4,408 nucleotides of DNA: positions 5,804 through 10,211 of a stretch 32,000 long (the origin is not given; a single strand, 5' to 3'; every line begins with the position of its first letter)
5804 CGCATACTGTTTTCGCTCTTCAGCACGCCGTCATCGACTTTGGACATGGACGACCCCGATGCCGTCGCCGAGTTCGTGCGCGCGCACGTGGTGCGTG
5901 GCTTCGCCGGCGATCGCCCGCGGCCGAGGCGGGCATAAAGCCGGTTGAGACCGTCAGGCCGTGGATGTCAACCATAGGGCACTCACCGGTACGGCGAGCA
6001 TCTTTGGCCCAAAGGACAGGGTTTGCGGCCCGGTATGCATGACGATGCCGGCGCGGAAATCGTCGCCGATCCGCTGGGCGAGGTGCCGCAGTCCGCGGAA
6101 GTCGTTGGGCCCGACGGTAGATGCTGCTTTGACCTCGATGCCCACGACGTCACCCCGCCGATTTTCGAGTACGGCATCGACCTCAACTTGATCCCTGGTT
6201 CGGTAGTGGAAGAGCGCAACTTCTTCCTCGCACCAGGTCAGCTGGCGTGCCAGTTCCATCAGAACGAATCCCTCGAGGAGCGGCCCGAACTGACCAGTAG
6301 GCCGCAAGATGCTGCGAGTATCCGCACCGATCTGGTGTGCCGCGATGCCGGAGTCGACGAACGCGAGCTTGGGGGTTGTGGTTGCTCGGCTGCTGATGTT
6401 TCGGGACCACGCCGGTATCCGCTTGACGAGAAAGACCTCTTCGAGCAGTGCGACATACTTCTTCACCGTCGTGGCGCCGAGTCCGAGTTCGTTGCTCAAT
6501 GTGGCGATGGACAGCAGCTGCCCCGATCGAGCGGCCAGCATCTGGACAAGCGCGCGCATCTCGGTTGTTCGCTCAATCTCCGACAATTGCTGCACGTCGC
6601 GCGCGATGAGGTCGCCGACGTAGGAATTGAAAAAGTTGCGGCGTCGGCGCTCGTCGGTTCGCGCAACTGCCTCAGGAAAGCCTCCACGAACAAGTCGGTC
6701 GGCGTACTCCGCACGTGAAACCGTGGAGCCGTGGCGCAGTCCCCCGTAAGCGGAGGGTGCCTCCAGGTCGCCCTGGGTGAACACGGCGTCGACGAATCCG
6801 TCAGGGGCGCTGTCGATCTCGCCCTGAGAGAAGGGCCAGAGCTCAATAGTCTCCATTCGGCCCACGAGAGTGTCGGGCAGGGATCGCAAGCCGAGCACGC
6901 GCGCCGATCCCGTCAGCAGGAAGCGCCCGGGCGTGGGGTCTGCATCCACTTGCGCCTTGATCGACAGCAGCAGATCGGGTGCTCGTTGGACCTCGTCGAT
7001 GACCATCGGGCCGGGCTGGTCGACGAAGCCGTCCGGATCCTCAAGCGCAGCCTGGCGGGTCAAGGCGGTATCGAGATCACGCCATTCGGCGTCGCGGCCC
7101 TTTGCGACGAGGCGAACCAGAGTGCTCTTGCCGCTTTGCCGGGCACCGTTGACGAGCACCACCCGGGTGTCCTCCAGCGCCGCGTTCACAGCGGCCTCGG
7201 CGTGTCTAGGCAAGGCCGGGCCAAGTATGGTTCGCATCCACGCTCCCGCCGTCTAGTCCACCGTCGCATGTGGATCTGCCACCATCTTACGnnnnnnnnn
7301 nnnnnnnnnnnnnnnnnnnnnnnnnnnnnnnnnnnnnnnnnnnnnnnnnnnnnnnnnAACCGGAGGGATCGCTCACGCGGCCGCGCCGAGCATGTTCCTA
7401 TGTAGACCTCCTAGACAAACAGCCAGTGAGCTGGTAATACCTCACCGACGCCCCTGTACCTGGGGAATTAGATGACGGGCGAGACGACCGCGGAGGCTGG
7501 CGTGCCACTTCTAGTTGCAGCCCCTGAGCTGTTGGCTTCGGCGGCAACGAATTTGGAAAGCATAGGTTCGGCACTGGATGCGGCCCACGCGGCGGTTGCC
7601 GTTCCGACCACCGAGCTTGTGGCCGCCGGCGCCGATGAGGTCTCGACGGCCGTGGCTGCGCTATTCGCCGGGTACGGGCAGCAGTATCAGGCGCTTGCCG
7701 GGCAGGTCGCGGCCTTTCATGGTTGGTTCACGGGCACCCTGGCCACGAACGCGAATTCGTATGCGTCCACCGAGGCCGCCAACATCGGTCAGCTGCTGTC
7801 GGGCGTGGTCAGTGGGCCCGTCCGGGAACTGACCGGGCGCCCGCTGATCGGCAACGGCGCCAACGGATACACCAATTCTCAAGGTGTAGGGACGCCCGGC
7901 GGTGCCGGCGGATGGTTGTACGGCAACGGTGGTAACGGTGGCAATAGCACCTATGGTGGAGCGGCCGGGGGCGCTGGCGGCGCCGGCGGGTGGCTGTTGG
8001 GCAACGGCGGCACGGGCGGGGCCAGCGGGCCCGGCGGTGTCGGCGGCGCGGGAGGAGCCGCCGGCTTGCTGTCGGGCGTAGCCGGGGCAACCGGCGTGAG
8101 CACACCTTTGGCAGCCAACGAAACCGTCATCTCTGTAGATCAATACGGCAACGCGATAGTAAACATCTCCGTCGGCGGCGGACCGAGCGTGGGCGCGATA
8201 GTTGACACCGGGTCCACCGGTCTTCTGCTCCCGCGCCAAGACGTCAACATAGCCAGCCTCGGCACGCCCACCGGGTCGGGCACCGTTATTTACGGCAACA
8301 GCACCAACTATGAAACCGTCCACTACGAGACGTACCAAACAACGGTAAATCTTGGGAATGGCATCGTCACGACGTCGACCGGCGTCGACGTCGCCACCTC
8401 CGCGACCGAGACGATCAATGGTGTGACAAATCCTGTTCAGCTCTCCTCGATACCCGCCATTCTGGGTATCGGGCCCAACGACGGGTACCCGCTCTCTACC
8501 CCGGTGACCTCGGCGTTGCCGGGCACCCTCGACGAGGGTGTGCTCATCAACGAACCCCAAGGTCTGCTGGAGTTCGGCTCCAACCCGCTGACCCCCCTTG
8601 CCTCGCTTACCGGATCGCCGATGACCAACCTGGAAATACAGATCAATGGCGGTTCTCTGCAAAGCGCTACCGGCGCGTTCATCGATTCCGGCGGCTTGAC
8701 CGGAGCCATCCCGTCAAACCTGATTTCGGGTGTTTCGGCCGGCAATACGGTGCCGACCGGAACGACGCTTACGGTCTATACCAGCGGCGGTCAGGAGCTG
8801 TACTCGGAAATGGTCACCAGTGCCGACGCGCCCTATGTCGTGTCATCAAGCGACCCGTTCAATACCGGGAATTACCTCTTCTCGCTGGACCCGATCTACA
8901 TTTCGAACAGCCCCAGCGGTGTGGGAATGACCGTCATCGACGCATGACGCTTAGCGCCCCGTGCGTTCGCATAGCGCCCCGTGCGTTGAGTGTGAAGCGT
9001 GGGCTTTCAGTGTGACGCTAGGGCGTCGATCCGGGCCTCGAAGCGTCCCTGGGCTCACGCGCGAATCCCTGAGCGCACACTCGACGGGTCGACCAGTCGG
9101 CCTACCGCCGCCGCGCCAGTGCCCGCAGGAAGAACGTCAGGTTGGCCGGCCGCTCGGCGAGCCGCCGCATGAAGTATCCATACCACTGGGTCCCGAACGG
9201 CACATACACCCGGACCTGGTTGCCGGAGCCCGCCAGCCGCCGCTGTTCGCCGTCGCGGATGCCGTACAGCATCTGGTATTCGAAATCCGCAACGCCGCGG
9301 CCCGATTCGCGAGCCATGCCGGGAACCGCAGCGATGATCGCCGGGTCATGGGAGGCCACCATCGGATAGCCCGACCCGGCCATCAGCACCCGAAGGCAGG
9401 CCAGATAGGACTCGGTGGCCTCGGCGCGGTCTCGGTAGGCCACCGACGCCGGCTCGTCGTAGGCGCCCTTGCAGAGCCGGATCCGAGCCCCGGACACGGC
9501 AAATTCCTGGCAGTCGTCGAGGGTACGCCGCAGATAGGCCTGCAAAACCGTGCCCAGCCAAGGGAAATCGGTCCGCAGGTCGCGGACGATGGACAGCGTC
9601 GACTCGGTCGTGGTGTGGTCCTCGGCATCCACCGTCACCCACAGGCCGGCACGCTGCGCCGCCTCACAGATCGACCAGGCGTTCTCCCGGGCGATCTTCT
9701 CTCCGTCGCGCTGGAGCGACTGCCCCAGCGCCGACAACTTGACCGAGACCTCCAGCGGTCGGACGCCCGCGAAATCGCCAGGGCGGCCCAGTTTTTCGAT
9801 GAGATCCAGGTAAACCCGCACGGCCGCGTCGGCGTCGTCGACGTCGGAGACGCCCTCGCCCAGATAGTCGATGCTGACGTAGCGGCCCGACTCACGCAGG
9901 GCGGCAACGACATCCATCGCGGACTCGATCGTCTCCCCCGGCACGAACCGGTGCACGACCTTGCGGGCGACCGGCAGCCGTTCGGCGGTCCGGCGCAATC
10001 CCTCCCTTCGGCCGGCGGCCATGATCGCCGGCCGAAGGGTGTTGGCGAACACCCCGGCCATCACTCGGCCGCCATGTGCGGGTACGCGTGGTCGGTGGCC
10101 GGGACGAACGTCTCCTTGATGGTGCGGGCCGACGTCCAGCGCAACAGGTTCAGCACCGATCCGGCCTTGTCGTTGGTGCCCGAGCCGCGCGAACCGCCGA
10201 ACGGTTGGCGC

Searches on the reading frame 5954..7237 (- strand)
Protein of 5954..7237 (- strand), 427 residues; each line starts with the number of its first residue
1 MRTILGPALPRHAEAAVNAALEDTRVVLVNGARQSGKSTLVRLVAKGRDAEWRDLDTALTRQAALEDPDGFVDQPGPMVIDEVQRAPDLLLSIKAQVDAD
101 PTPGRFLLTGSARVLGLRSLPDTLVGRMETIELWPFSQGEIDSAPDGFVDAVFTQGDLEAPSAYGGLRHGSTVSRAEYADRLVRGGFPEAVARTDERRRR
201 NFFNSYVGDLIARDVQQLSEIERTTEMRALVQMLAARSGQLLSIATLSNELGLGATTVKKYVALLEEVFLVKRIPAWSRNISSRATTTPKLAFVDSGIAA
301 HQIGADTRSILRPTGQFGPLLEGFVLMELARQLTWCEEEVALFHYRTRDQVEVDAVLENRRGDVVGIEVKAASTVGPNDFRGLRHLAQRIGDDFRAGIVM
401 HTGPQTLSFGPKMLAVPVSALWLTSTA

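Call 65: search_protein_families(library=pfam, proteins=[window:5954-7237:-], max_evalue=0.001)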
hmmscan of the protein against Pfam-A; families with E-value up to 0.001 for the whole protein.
window:5954-7237:- (427 aa): 2 families
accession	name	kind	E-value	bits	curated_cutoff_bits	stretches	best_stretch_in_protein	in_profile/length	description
PF13635.12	DUF4143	-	6.8e-44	149.9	28.1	1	213-371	2-159/160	Domain of unknown function (DUF4143)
PF13173.12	AAA_14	-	1.9e-22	80.1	27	1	24-141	2-128/129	AAA domain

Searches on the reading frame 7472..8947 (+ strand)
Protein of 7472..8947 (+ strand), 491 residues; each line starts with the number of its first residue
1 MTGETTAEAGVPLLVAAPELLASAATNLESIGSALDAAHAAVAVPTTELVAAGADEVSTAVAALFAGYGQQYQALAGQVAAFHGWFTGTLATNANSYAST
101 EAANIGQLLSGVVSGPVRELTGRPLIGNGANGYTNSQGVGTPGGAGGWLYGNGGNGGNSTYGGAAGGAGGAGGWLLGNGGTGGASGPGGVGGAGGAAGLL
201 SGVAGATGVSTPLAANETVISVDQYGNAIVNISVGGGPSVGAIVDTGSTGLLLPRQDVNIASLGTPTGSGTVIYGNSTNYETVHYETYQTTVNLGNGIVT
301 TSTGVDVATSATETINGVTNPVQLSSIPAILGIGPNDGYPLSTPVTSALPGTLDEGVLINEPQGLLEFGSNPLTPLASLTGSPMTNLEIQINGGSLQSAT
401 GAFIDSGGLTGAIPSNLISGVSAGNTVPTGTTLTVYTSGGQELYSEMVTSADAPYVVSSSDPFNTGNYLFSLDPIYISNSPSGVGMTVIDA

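Call 65: search_protein_families(library=pfam, proteins=[window:7472-8947:+], max_evalue=0.001)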
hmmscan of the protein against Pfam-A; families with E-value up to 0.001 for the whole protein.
window:7472-8947:+ (491 aa): 3 families
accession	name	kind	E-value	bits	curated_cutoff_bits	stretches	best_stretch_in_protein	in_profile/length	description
PF20729.2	PE-PGRS_C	-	7.9e-93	311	33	1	220-487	5-265/265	PE-PGRS C-terminal aspartyl peptidase-like domain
PF00934.25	PE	-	1e-31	109.5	22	1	14-104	1-91/91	PE family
PF21526.2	PGRS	-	2.4e-18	66.7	27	1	126-200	1-73/73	PGRS repeats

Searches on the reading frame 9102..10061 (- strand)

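Call 65: search_protein_families(library=pfam, proteins=[window:9102-10061:-], max_evalue=0.001)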
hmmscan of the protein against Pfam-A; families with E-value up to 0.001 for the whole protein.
window:9102-10061:- (319 aa): 1 family
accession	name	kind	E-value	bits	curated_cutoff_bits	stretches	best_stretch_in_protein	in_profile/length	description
PF01619.24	Pro_dh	-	2e-33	116.6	27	1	50-310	3-275/278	Proline dehydrogenase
